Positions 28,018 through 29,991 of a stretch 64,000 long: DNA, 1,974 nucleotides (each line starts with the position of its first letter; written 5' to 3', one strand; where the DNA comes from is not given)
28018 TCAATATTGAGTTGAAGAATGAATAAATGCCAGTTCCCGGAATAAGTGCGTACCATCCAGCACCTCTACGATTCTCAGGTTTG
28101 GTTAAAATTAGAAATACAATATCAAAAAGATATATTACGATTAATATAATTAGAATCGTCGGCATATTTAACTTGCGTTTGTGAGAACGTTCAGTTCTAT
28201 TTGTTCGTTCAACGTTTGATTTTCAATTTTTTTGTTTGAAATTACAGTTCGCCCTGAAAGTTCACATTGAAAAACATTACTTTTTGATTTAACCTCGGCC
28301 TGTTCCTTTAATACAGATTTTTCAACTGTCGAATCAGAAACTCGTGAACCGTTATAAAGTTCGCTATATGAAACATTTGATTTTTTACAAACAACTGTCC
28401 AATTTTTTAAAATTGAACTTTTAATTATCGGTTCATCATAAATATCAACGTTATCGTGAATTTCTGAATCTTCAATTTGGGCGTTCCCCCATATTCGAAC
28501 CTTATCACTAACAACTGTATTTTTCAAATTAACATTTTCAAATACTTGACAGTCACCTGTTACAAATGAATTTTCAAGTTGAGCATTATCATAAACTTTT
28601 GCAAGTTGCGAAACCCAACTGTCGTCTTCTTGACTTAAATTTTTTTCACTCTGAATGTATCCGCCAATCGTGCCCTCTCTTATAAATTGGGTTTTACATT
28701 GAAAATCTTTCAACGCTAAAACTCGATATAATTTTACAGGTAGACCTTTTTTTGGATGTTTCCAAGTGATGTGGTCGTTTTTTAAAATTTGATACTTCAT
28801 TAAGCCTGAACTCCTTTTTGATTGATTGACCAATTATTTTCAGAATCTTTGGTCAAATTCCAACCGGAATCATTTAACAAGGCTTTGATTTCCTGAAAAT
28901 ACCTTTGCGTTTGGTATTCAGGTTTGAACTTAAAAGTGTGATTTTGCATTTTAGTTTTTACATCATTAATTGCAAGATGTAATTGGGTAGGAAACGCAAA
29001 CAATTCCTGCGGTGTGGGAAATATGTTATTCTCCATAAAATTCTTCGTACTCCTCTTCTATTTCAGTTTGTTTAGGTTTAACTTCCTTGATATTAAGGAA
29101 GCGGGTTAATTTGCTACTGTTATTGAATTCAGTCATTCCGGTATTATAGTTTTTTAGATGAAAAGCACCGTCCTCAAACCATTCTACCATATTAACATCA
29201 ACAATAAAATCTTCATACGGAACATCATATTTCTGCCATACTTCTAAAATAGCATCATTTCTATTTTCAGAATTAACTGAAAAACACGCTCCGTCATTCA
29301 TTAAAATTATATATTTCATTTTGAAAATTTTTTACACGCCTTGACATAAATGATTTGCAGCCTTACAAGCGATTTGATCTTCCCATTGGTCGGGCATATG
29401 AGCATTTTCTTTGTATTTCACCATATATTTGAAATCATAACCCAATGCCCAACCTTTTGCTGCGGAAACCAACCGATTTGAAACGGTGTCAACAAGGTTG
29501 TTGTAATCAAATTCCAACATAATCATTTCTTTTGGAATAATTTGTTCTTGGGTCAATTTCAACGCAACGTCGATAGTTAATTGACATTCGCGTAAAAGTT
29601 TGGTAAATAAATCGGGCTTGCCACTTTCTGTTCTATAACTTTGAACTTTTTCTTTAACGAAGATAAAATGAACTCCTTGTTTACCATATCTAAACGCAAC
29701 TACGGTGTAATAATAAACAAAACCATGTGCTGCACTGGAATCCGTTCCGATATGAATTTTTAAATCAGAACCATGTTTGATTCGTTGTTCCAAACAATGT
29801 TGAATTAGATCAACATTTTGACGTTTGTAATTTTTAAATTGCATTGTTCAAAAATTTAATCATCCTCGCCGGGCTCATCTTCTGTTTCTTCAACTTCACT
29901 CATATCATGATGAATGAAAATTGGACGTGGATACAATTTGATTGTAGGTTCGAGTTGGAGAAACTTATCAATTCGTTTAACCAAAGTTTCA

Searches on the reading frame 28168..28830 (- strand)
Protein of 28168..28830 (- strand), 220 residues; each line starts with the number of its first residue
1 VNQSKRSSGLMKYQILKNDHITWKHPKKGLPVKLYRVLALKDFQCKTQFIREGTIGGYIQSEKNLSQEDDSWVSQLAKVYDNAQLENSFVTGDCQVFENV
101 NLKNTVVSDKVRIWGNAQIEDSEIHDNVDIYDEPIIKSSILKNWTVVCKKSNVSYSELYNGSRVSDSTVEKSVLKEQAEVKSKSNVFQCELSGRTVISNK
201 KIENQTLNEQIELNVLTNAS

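Call 67: search_protein_families(library=pfam, proteins=[window:28168-28830:-], max_evalue=0.001)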
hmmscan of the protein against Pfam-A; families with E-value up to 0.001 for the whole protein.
window:28168-28830:- (220 aa): 3 families
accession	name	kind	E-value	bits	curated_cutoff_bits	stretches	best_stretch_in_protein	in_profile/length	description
PF25084.1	LbH_EIF2B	-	3.4e-11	43.5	54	1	68-141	19-92/105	EIF2B subunit epsilon LbH domain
PF24894.1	Hexapep_GlmU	-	3.8e-10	40.3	23.3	1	82-153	13-83/104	GlmU-like, C-terminal hexapeptide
PF25247.1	LbH_GLGC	-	0.00045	20.6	27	0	149-214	9-75/135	GLGC left-handed parallel beta-helix domain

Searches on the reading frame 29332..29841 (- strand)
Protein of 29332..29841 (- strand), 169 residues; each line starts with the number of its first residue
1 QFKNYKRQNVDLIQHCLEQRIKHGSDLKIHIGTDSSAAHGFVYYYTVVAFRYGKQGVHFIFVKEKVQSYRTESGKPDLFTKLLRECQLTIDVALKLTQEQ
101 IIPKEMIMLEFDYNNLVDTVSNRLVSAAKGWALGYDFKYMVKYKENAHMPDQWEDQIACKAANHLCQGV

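Call 68: search_protein_families(library=pfam, proteins=[window:29332-29841:-], max_evalue=0.001)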
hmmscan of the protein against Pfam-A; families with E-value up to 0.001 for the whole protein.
window:29332-29841:- (169 aa): 1 family
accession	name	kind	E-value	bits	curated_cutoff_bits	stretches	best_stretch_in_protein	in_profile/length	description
PF04308.18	RNaseH_like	-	2.4e-07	31.2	25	1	23-142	14-130/145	Ribonuclease H-like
